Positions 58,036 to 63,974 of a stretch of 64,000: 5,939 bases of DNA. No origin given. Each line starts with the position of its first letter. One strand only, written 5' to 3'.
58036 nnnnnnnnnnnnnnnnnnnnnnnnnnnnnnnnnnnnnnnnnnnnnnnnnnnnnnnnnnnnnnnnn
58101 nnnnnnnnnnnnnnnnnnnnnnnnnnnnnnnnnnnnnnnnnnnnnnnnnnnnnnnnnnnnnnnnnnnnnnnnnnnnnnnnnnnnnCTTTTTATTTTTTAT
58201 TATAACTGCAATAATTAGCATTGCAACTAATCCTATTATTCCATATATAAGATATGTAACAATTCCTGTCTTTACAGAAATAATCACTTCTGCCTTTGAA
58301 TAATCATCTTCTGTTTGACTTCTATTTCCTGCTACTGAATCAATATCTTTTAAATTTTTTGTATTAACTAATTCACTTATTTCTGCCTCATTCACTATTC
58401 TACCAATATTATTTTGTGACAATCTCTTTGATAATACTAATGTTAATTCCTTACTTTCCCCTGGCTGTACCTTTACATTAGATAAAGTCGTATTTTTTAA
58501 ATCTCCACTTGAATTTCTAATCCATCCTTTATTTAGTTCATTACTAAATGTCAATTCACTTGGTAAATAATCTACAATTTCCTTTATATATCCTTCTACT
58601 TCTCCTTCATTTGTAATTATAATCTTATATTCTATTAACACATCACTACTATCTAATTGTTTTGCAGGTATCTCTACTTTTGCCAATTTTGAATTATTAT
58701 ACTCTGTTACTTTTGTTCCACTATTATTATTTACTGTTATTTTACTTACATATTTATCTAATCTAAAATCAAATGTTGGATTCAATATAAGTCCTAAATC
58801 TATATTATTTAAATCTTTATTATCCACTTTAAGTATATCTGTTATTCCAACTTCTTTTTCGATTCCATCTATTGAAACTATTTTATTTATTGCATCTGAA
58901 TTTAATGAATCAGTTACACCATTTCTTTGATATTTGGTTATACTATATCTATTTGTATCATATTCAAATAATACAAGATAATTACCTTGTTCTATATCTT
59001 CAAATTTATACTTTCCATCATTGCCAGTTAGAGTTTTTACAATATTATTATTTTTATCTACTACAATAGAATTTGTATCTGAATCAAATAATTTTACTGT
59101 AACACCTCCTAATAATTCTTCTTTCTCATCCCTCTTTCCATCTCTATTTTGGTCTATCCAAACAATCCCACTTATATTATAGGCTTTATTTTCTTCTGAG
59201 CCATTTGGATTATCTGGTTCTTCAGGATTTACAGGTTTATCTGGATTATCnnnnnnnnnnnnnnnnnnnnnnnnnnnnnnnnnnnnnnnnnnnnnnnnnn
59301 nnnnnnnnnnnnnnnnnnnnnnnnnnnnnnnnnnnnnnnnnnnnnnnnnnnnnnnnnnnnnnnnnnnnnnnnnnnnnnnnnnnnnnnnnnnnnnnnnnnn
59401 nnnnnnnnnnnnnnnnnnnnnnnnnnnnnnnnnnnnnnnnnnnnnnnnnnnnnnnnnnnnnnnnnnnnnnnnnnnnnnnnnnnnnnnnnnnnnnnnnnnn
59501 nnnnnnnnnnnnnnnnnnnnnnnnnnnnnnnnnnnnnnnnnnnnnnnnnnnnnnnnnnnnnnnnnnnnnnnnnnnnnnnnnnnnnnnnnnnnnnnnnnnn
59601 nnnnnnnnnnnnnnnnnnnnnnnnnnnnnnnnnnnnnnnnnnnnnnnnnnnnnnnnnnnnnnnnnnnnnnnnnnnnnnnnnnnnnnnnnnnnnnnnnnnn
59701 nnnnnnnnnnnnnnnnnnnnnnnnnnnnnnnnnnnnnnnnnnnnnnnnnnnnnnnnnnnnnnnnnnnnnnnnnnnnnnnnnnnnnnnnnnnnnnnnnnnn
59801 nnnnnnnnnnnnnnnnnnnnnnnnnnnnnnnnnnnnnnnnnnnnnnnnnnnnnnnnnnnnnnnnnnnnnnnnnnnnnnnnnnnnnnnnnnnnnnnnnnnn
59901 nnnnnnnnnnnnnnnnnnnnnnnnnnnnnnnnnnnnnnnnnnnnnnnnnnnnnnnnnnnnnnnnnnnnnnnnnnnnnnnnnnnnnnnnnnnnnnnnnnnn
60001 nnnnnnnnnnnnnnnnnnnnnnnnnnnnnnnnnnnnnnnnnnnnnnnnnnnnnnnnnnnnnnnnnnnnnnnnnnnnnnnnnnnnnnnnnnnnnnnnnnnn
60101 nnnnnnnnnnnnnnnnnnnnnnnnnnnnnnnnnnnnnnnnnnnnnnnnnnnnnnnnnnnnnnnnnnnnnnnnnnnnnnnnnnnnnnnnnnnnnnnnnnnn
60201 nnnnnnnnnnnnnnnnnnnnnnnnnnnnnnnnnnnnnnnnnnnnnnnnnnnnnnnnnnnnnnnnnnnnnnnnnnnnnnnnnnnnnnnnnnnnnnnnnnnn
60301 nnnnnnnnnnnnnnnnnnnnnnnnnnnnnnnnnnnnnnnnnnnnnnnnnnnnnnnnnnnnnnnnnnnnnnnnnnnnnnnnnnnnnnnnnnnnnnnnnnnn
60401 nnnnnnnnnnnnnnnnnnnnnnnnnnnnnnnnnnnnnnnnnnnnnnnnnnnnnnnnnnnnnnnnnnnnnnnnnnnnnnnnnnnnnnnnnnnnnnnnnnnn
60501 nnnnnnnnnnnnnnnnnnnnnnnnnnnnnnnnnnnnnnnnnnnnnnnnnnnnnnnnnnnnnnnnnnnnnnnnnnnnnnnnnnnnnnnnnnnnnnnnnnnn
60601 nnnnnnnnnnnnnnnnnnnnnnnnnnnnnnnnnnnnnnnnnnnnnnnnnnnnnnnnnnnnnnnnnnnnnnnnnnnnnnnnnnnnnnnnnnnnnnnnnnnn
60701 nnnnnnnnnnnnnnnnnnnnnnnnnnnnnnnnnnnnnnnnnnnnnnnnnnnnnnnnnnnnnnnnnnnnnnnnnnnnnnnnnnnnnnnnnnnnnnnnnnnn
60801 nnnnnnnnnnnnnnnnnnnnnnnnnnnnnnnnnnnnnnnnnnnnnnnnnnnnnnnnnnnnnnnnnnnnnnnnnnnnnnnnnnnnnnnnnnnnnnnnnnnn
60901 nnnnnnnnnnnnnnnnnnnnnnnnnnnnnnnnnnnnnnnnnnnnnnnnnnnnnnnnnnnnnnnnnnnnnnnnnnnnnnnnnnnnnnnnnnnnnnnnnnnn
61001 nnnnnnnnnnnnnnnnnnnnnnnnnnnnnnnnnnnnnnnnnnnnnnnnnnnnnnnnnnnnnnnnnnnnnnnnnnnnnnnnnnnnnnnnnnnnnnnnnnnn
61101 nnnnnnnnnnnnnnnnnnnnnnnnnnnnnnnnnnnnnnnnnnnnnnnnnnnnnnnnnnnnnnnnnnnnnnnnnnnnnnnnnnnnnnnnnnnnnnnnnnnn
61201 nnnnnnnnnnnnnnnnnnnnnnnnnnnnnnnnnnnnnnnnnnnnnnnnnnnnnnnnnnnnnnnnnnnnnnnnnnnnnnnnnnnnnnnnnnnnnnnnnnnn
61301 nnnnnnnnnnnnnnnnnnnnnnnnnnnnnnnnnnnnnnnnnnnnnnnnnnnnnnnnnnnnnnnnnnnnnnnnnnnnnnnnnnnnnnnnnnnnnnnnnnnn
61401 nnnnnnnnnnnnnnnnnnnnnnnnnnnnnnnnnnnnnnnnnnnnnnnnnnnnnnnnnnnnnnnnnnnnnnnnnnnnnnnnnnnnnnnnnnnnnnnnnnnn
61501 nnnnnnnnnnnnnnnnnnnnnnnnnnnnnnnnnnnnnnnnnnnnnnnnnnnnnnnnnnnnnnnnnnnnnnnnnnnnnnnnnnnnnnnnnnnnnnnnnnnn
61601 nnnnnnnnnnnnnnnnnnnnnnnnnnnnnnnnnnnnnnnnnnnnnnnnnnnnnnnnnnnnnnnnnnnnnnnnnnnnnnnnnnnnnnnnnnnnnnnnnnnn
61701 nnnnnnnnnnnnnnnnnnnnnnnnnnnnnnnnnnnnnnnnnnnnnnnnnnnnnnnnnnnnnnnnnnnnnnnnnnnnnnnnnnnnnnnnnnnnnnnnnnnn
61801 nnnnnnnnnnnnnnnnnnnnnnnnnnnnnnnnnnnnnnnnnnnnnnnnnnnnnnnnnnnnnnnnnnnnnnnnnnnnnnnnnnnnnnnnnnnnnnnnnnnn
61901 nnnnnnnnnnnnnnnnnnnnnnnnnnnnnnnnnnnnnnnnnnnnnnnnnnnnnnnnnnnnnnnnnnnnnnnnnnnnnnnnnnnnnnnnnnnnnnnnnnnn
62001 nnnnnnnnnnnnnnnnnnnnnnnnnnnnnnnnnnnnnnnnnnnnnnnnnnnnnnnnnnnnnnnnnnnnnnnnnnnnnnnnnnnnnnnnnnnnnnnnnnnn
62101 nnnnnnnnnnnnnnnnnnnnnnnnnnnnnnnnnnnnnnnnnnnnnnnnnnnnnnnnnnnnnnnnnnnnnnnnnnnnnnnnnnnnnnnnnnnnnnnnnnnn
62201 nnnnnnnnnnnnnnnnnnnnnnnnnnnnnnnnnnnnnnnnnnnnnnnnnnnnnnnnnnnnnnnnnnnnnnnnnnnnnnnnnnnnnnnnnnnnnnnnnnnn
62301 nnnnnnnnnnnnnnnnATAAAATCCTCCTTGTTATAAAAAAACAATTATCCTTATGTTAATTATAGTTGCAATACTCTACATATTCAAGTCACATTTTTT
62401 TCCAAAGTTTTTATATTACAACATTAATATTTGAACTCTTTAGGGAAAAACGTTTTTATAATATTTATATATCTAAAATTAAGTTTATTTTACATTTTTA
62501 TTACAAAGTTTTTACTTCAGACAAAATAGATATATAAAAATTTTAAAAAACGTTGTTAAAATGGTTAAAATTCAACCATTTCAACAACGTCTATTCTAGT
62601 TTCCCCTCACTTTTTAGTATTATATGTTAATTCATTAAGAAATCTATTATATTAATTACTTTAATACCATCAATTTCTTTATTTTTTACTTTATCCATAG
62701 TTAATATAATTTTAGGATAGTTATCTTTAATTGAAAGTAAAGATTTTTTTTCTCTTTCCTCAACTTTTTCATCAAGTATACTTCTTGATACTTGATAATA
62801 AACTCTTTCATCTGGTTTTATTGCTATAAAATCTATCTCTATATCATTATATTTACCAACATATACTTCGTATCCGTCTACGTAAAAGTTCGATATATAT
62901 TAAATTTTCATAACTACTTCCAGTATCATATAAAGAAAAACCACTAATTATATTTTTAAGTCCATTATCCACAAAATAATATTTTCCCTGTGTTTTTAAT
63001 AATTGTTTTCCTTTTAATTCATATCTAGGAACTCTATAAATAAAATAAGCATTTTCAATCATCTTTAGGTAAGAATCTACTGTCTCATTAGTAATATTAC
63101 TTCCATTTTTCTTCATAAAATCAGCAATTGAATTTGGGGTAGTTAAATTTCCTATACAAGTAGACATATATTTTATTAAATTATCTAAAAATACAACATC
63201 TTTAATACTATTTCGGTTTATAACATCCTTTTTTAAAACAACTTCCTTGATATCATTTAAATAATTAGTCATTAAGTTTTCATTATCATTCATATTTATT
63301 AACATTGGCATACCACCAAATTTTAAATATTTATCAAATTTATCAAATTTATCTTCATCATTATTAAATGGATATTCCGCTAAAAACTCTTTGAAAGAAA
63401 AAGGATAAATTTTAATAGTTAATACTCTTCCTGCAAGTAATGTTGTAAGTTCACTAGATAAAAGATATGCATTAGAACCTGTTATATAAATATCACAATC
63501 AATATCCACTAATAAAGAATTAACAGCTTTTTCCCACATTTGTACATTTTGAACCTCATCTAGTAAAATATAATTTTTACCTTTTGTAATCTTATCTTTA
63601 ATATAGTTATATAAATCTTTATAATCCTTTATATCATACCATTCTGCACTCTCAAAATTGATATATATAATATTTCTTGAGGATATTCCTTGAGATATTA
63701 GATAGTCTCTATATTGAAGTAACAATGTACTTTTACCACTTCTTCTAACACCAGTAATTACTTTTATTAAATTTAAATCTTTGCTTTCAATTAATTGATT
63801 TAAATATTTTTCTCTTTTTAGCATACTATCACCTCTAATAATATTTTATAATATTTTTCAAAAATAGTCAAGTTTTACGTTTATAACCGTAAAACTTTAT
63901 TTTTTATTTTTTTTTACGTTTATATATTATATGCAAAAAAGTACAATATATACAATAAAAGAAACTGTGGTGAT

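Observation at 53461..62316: Second adhesin locus is an in-frame A-B fusion with an internal anchor and an internal signal peptide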

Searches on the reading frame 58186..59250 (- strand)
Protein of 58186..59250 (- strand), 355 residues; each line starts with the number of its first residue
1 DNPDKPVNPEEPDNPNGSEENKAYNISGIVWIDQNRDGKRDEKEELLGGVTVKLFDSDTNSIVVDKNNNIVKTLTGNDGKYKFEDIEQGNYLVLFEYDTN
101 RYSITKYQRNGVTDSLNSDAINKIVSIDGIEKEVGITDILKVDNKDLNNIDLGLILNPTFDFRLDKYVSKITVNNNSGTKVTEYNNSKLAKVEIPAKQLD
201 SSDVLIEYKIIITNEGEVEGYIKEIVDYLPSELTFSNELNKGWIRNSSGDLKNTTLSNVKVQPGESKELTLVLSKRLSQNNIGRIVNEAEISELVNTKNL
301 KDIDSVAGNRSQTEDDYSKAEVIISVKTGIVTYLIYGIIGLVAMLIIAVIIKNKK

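Call 27: find_related_loci(query=A2, collection=genome_contigs, flank=8000)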
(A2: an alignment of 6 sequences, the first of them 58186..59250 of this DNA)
Query A2 (355 aa) in genome_contigs; peptide patterns used: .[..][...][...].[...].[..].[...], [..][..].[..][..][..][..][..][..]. (x = any residue, [..] = any of these).
241 stretches matched a pattern; 168 encode a relative of the query (tblastn E <= 1e-3); the best 80 are kept; 79 distinct loci.
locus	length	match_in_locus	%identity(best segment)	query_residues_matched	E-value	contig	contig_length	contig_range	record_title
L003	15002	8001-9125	49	1-351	4e-111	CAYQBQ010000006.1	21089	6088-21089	MAG TPA_asm: uncultured Clostridium sp. isolate binchicken_co353_606 genome assembly, contig: NODE_4881_length_21089_cov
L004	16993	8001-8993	51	24-353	7e-104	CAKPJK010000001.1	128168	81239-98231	MAG: uncultured Clostridia bacterium isolate REFINED_METABAT215_TOP10_CONTIGS_1500_ASSEMBLY_K77_MERGED__Hadza_PheChl_Fib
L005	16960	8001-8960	53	3-331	7e-103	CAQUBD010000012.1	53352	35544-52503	MAG TPA_asm: uncultured Clostridia bacterium isolate MGBC165941 genome assembly, contig: MGBC165941.12, whole genome sho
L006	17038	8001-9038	51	2-352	5e-100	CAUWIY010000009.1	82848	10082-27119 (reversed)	MAG: uncultured Clostridia bacterium isolate ERS329792__bin14 genome assembly, contig: ERS329792_NODE_305_length_82848_c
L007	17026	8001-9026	47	1-351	2e-99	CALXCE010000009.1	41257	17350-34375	MAG: uncultured Clostridia bacterium isolate BRZ_GB__bin19 genome assembly, contig: BRZ_GB__NODE_1417_length_41257_cov_1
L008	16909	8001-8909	51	24-333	3e-98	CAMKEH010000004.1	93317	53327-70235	MAG: uncultured Clostridium sp. isolate SRR12081292_bin.111_metaWRAP_v1.3_MAG genome assembly, contig: ERZ12289771.163,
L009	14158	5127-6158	46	11-354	4e-98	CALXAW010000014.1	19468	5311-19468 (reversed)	MAG: uncultured Clostridia bacterium isolate BRZ_CN__bin24 genome assembly, contig: BRZ_CN__NODE_3800_length_19468_cov_5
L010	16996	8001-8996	51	24-355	1e-97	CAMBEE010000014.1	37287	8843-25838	MAG: uncultured Clostridium sp. isolate SRR17382094_bin.19_metaWRAP_v1.3_MAG genome assembly, contig: ERZ10544646.610, w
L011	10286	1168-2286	46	1-355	2e-94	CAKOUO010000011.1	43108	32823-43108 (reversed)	MAG: uncultured Clostridia bacterium isolate REFINED_METABAT215_TOP10_CONTIGS_1500_ASSEMBLY_K77_MERGED__Hadza_MoBio_hadz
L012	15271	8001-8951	46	23-345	1e-94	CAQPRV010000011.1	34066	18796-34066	MAG TPA_asm: uncultured Clostridia bacterium isolate MGBC161478 genome assembly, contig: MGBC161478.11, whole genome sho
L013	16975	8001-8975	47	24-355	6e-94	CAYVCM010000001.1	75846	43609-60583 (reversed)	MAG TPA_asm: uncultured Clostridium sp. isolate SRP141132_co4_8 genome assembly, contig: NODE_152_length_75846_cov_131.5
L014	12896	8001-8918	48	22-335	6e-94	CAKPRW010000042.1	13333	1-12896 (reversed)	MAG: uncultured Clostridia bacterium isolate REFINED_METABAT215_TOP10_CONTIGS_1500_ASSEMBLY_K77_MERGED__Hadza_PheChl_Fib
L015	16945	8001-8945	49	12-329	1e-93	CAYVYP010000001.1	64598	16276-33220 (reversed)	MAG TPA_asm: uncultured Lachnospiraceae bacterium isolate SRP192927_co5_101 genome assembly, contig: NODE_264_length_645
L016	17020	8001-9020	46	15-350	2e-93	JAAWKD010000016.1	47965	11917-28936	MAG: Clostridia bacterium isolate ABMPRH_45_1 SL341413_scaffold_799, whole genome shotgun sequence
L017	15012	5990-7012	46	13-355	2e-93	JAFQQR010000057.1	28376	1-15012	MAG: Clostridia bacterium isolate RGIG2063 Goat_Colon-2__c739085, whole genome shotgun sequence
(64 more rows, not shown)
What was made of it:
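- Six other genomes carry one locus of each type (call 27).
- Tried and rejected: A 6-sequence alignment worked (call 27).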

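Call 75: search_protein_representatives(protein=window:58186-59250:-)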
Query: 355 residues. Proteins with E-value up to 0.001 (for the whole library): 11359; up to 1e-10: 5941; up to 1e-30: 2030. The best 150 are listed.
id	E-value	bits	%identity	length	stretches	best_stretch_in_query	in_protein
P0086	3.4e-211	717.0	34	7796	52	24-122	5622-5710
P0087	3.9e-153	526.2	33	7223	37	25-130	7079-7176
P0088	1.8e-150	517.4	32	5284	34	24-120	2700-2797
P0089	5.3e-141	486.3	33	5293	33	26-122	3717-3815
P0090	8.8e-141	485.6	35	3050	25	21-121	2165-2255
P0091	5.7e-124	430.3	37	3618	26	25-121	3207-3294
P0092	5.8e-123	427.0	40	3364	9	20-147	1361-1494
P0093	8.4e-123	426.5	37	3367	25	26-117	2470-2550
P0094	4.6e-119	414.2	34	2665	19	26-137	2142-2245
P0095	2.7e-118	411.6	33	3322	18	26-105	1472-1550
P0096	1.4e-115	402.8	32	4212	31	27-121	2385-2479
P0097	1.9e-113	395.8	34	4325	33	26-121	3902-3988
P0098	7.9e-113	393.7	52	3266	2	5-355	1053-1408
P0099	2.4e-112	392.1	34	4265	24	25-120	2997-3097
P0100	3.5e-112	391.5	34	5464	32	27-119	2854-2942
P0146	2.4e-92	326.4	43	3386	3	15-353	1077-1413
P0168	1.2e-89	317.4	44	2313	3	10-355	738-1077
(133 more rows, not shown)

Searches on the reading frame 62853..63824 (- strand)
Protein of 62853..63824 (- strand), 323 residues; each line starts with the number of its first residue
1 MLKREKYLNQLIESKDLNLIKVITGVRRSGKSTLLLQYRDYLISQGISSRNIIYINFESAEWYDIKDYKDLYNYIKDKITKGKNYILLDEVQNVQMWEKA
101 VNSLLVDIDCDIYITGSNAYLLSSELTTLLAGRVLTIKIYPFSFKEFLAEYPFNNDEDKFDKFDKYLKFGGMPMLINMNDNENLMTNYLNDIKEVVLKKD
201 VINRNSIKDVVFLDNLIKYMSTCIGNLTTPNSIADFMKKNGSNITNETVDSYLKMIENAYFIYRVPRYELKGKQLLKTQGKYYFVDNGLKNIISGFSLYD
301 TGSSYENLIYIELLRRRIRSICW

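Call 6: search_protein_families(library=pfam, proteins=[window:62853-63824:-], max_evalue=0.01)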
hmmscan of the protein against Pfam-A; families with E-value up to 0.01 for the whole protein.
window:62853-63824:- (323 aa): 4 families
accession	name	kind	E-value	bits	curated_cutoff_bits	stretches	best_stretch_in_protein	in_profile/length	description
PF13173.12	AAA_14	-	3.4e-38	131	27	1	19-148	3-129/129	AAA domain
PF13635.12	DUF4143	-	1.1e-12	48.4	28.1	1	199-317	2-122/160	Domain of unknown function (DUF4143)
PF01637.24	ATPase_2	-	0.0004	20.7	33.2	1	4-82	4-85/225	ATPase domain predominantly from Archaea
PF13401.12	AAA_22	-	0.0039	17.9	27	0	21-101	8-75/130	AAA domain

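Call 51: find_encoding_contigs(protein=window:62853-63824:-, flank=10000, max_places=6)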
Protein window:62853-63824:- (323 aa): 3 contigs read that carry it; 3 places shown.
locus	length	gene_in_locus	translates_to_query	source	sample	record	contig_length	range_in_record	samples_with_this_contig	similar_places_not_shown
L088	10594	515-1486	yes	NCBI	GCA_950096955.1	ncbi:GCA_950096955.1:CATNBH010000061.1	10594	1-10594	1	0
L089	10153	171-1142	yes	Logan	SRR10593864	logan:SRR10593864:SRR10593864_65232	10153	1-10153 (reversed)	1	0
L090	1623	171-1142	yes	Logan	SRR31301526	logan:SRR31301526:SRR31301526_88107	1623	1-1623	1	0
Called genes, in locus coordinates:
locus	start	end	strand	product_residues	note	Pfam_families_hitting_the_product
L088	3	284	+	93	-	?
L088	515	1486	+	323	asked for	PF13173:AAA_14, PF13635:DUF4143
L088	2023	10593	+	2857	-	?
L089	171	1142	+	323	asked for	PF13173:AAA_14, PF13635:DUF4143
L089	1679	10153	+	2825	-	?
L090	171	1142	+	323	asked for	PF13173:AAA_14, PF13635:DUF4143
